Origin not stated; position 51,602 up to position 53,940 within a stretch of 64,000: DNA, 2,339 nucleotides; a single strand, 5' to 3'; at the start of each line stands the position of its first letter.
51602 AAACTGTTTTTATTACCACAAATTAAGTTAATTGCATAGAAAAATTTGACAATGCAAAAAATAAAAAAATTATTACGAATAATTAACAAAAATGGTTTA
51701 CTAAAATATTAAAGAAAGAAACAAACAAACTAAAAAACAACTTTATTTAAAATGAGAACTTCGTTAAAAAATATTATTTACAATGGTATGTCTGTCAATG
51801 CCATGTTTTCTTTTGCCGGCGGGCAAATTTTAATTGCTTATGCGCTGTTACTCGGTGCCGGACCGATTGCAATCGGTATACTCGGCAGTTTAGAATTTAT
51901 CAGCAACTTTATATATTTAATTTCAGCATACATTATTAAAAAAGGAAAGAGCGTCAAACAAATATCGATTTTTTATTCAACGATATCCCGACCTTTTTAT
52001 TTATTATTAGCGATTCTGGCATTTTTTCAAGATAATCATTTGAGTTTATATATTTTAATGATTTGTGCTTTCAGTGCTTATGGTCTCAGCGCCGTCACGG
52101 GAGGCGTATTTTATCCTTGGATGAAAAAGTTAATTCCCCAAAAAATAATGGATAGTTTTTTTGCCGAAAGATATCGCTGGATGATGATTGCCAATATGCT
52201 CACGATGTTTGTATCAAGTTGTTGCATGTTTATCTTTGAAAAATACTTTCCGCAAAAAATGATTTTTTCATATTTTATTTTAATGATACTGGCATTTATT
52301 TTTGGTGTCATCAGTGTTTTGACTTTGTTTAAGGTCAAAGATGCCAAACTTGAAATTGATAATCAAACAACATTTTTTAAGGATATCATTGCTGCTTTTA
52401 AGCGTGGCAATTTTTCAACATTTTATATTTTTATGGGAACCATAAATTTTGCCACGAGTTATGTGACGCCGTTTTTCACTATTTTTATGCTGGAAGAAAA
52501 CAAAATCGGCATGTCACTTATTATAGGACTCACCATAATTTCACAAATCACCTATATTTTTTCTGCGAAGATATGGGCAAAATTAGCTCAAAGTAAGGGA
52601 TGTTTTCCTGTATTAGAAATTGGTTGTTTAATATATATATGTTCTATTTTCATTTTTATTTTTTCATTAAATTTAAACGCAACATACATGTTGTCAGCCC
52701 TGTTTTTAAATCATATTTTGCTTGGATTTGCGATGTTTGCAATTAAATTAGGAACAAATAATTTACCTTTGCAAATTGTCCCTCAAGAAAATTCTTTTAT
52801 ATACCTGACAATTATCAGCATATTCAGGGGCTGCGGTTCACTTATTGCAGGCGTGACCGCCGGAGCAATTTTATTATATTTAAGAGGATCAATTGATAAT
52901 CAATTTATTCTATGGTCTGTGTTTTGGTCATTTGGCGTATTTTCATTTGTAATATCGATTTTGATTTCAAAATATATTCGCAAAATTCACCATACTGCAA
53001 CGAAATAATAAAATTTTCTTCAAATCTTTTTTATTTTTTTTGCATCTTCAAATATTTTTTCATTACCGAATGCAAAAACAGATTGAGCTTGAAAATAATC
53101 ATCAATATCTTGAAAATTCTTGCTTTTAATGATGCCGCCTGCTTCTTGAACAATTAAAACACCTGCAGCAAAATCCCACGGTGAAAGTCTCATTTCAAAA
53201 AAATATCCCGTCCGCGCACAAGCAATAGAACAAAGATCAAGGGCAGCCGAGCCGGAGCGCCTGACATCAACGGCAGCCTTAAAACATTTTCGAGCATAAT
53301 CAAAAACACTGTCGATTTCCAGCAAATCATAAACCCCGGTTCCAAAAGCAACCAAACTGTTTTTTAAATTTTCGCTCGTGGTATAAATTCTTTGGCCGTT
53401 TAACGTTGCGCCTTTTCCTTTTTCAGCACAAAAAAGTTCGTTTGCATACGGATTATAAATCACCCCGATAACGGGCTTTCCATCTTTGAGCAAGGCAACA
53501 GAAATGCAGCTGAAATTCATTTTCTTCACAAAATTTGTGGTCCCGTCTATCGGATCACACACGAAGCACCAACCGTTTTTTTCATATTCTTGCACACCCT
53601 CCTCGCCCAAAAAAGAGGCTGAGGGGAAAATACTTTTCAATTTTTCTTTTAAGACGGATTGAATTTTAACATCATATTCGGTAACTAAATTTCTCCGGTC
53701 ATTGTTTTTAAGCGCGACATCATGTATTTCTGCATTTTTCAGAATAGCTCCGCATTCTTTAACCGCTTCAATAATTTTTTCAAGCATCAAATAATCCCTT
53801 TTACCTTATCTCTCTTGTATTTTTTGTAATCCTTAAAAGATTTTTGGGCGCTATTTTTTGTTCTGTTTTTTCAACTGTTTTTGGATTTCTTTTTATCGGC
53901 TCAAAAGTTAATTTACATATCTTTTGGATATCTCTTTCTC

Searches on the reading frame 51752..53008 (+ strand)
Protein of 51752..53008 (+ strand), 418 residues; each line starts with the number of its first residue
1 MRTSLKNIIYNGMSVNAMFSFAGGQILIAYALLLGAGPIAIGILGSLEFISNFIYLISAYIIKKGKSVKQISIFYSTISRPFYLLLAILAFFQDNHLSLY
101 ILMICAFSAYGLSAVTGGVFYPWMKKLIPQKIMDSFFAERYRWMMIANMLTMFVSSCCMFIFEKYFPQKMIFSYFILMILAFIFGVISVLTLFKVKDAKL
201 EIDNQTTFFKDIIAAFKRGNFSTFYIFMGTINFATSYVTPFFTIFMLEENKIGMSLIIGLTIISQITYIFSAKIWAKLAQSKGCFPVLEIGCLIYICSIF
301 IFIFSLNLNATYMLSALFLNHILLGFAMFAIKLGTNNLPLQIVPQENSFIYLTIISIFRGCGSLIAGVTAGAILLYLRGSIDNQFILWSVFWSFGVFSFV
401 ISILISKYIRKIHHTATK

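Call 12: search_protein_families(library=pfam, proteins=[window:51752-53008:+], max_evalue=0.01)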
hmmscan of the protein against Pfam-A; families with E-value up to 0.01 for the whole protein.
window:51752-53008:+ (418 aa): 1 family
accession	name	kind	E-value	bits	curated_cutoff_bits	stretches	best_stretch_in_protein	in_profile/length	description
PF07690.21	MFS_1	-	0.00036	20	33.4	1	174-366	154-346/347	Major Facilitator Superfamily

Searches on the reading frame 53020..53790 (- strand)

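Call 12: search_protein_families(library=pfam, proteins=[window:53020-53790:-], max_evalue=0.01)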
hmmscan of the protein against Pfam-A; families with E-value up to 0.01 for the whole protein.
window:53020-53790:- (256 aa): 1 family
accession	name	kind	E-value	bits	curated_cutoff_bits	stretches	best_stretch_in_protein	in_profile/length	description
PF00459.30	Inositol_P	-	1.8e-55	188.7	27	1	6-221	9-235/271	Inositol monophosphatase family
